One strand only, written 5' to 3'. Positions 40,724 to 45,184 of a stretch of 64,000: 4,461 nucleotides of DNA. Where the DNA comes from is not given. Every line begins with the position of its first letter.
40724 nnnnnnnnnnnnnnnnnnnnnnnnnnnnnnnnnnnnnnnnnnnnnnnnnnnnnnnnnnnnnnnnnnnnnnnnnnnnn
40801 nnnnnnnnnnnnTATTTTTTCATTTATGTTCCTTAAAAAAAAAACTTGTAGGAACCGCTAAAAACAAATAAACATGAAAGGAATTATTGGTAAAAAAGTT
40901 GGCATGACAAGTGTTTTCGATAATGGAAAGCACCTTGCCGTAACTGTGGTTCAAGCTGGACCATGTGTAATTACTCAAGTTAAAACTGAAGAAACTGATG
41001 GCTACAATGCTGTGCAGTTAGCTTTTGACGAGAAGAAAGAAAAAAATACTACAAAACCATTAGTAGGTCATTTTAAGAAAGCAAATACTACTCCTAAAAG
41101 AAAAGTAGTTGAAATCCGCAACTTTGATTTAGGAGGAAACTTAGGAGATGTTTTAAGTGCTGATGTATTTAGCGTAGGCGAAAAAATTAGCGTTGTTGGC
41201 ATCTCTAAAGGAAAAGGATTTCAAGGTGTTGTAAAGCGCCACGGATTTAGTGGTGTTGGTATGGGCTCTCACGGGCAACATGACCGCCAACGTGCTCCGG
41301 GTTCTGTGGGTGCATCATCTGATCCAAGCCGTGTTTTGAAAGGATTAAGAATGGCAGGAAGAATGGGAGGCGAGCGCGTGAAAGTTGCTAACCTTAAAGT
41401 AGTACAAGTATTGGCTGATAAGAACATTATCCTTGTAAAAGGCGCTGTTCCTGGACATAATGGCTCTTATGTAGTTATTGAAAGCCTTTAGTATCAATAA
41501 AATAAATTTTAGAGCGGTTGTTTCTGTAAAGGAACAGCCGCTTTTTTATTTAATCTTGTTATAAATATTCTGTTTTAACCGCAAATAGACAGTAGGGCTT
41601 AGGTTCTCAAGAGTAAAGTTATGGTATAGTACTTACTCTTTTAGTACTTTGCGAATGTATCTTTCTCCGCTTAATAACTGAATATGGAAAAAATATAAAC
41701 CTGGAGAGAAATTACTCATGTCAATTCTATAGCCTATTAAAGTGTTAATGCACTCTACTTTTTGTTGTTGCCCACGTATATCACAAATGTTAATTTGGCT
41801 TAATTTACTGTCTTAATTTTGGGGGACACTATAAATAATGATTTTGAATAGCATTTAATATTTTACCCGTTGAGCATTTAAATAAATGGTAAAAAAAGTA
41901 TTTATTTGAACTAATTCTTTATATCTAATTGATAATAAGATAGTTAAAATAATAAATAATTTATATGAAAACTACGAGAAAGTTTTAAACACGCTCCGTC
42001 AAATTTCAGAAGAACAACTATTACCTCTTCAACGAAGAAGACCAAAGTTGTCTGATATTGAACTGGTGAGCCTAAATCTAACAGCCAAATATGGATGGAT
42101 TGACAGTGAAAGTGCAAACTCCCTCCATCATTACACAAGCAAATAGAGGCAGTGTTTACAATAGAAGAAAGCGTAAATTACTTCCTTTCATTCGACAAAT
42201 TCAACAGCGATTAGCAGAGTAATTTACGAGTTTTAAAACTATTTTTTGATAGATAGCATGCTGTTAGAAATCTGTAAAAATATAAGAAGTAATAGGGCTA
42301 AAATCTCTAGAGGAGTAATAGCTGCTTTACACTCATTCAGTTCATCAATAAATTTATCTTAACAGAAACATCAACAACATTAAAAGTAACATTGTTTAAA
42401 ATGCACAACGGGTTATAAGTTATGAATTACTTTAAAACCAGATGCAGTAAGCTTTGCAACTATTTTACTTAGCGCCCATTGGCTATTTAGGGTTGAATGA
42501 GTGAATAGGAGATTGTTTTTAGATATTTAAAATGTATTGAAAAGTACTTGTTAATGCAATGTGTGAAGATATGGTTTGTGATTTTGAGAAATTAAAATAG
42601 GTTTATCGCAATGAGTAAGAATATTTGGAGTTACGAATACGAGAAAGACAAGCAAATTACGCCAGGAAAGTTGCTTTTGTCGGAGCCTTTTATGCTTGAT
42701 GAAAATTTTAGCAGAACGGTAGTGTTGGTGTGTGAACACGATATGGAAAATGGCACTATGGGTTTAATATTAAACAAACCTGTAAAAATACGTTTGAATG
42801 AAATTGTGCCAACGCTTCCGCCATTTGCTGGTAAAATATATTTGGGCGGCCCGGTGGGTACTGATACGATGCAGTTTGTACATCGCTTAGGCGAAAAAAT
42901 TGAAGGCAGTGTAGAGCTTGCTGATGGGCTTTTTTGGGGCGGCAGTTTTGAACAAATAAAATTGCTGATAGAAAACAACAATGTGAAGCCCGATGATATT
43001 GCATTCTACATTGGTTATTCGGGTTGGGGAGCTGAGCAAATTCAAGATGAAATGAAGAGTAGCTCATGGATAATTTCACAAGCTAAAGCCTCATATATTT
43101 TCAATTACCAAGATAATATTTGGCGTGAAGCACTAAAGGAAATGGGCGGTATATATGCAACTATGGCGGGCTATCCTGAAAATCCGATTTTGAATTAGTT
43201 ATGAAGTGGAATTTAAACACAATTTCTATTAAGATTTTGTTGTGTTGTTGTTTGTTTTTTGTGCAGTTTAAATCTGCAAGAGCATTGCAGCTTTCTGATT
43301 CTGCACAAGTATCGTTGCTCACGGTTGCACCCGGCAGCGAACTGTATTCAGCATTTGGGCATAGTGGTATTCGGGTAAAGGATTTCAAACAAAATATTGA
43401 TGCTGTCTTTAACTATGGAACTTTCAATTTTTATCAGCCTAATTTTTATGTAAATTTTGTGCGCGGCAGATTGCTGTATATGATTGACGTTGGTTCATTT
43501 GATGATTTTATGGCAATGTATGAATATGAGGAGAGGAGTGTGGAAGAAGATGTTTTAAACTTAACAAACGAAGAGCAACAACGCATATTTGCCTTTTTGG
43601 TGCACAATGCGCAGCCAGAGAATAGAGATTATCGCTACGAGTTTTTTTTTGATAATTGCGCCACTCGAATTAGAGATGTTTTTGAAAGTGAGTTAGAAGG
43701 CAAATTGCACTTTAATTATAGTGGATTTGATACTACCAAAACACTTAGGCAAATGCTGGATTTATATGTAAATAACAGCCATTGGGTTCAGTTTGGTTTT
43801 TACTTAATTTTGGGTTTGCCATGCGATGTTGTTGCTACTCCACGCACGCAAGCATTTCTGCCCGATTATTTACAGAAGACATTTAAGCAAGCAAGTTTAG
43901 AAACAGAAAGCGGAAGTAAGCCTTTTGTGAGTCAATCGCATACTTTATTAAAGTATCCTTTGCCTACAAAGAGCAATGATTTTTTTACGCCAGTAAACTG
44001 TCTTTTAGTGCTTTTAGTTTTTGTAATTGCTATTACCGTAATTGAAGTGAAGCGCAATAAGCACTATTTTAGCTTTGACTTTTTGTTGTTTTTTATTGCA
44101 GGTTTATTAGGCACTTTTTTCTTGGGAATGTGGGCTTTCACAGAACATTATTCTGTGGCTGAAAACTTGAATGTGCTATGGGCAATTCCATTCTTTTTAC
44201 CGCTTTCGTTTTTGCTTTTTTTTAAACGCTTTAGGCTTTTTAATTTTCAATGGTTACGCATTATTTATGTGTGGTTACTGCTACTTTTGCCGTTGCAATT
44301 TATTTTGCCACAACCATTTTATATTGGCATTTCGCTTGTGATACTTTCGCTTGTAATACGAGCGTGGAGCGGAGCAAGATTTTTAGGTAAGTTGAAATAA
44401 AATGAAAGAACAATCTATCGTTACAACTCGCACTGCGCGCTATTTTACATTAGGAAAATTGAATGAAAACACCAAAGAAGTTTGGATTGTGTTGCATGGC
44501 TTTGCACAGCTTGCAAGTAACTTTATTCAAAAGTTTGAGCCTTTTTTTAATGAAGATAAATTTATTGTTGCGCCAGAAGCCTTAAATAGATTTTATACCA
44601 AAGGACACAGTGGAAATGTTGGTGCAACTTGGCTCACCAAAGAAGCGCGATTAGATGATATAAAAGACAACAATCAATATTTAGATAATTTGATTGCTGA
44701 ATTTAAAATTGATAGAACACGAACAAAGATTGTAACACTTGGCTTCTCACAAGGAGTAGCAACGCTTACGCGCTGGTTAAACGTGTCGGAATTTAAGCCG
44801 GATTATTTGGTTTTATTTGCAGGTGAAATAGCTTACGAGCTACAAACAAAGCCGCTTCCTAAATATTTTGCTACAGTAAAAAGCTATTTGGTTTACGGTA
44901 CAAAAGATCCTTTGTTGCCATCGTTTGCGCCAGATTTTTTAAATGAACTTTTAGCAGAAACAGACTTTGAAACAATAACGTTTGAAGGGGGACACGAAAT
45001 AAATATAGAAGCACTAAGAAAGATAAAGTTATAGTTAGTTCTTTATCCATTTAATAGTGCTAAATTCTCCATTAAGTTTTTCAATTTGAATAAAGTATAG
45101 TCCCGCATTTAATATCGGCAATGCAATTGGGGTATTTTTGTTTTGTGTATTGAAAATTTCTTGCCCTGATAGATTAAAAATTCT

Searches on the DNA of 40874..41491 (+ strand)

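Call 50: search_rna_families(sources=[L009, L107, L108, L106], threshold=evalue, max_evalue=1)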
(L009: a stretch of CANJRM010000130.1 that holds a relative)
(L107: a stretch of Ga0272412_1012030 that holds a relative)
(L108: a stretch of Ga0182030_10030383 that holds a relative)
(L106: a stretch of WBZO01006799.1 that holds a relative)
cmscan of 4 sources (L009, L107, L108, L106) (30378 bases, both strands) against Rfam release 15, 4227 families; matches with E-value up to 1: 8.
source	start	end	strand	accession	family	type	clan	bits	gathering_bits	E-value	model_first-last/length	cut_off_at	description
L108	5724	5858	+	RF04210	MIR8643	Gene; miRNA;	-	36.6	135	0.00042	1-150/150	no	MIR8643 microRNA precursor family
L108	6983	7080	-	RF02053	STnc430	Gene; sRNA;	-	29.5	47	0.63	1-162/162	no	Enterobacterial sRNA STnc430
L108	6951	7037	+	RF02621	BSnc120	Gene; sRNA;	-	28.6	114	0.0083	1-88/88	no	Brucella sRNA 120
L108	213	258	+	RF01687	Acido-Lenti-1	Gene; sRNA;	-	26.7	37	0.026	1-46/46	no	Acido-Lenti-1 RNA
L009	6723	6832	+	RF02901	AaHKsRNA41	Gene; sRNA;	-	26.4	97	0.025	1-187/187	no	Aggregatibacter sRNA 41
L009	6677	6798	-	RF02901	AaHKsRNA41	Gene; sRNA;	-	23.9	97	0.11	1-187/187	no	Aggregatibacter sRNA 41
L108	3577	3620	+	RF01762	whalefall-1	Gene; sRNA;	-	20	37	0.62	1-56/56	no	Whalefall-1 RNA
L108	6968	7021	+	RF00084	CsrC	Gene; sRNA;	CL00106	16.1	61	0.68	183-244/255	no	CsrC RNA family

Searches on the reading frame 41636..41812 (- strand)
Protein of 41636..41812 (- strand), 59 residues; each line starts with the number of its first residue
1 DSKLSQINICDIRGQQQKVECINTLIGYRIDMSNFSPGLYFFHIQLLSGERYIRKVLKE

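Call 8: search_protein_families(library=pfam, max_evalue=1, proteins=[window:41636-41812:-])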
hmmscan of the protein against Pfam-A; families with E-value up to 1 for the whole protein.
seq(59 aa): 1 family
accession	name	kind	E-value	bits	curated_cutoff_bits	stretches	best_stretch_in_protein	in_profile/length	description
PF18962.6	Por_Secre_tail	-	8.1e-05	23.3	27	1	5-51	22-69/75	Secretion system C-terminal sorting domain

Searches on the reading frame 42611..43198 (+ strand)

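Call 3: search_protein_families(library=ncbifam, proteins=[window:42611-43198:+])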
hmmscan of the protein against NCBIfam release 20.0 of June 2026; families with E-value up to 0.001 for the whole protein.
window:42611-43198:+ (195 aa): 7 families
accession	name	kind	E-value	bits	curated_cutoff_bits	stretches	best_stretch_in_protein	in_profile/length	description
NF001271.0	PRK00228.2-3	equivalog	4e-33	114.8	254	1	15-195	8-189/189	YqgE/AlgH family protein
NF001270.0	PRK00228.2-2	equivalog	8.3e-30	103.7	225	1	11-195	5-193/193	YqgE/AlgH family protein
NF001266.0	PRK00228.1-1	equivalog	8.9e-27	93.9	198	1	20-185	7-180/187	YqgE/AlgH family protein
NF001268.0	PRK00228.1-4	equivalog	1.2e-23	83.9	216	1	11-179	8-188/201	YqgE/AlgH family protein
NF001272.0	PRK00228.2-4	equivalog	6.2e-23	81.2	241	1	10-192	9-195/198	YqgE/AlgH family protein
NF001267.0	PRK00228.1-2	equivalog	2e-20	73.3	284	1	20-185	13-184/192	YqgE/AlgH family protein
NF001269.0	PRK00228.2-1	equivalog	1.1e-18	67.8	278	1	12-179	14-185/201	YqgE/AlgH family protein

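Call 8: search_protein_families(library=pfam, max_evalue=1, proteins=[window:42611-43198:+])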
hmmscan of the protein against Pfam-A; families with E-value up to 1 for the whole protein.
window:42611-43198:+ (195 aa): 1 family
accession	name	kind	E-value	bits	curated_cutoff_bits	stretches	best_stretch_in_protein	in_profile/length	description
PF02622.21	DUF179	-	1.7e-44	152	27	1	26-179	1-157/157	AlgH-like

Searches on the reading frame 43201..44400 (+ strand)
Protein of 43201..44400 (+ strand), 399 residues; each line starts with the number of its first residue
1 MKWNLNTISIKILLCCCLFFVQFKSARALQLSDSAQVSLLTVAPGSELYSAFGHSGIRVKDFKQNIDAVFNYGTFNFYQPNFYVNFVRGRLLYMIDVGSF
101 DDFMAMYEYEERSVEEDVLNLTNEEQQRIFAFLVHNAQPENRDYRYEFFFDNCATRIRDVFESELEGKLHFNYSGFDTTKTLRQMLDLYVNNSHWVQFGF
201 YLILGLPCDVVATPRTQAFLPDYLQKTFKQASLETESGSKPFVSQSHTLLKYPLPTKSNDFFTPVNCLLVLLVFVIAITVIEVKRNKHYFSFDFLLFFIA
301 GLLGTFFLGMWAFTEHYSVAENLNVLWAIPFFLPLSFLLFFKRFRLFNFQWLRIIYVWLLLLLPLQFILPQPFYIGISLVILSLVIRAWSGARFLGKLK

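Call 3: search_protein_families(library=ncbifam, proteins=[window:43201-44400:+])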
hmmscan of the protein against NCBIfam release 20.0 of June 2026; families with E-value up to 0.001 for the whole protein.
window:43201-44400:+ (399 aa): 1 family
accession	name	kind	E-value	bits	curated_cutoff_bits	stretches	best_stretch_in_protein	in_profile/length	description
NF051878.1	lpactltferLnb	equivalog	4.7e-85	285.8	550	1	10-390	4-386/394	lipoprotein N-acyltransferase Lnb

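Call 8: search_protein_families(library=pfam, max_evalue=1, proteins=[window:43201-44400:+])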
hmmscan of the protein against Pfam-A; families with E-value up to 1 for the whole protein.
window:43201-44400:+ (399 aa): 3 families
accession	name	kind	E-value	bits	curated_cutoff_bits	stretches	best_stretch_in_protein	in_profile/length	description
PF13387.12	Lnb_N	-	1.8e-28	99.7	22.2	1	33-183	12-170/175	Lnb N-terminal periplasmic domain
PF25221.1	5TMH_Lnb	-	2.2e-26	93.1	25.2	1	258-391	3-136/144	Lnb transmembrane domain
PF12721.12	RHIM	-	0.09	12.8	20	1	187-199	3-15/22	RIP homotypic interaction motif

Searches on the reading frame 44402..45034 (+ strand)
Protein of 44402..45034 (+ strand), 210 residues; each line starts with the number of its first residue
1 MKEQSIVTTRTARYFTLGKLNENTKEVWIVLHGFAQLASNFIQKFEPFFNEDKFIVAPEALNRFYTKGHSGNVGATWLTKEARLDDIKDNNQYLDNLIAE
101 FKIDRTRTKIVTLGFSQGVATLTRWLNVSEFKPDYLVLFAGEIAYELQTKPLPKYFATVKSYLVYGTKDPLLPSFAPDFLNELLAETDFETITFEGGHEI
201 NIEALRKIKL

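Call 3: search_protein_families(library=ncbifam, proteins=[window:44402-45034:+])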
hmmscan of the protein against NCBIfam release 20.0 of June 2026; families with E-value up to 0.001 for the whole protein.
window:44402-45034:+ (210 aa): 0 families

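Call 8: search_protein_families(library=pfam, max_evalue=1, proteins=[window:44402-45034:+])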
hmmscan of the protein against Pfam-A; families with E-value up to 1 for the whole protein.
window:44402-45034:+ (210 aa): 5 families
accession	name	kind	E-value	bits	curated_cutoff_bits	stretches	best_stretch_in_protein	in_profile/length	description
PF02230.22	Abhydrolase_2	-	2e-06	28.3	23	1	26-209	15-210/217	Phospholipase/Carboxylesterase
PF03959.19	FSH1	-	0.00031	20.9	21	1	68-200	63-201/211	Serine hydrolase (FSH1)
PF00561.26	Abhydrolase_1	-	0.0033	17.6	25.8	1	118-204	200-244/245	alpha/beta hydrolase fold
PF12146.15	Hydrolase_4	-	0.025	14.3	27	1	67-162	40-132/239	Serine aminopeptidase, S33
PF12697.13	Abhydrolase_6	-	0.058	14.5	26.3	0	146-199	153-205/217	Alpha/beta hydrolase family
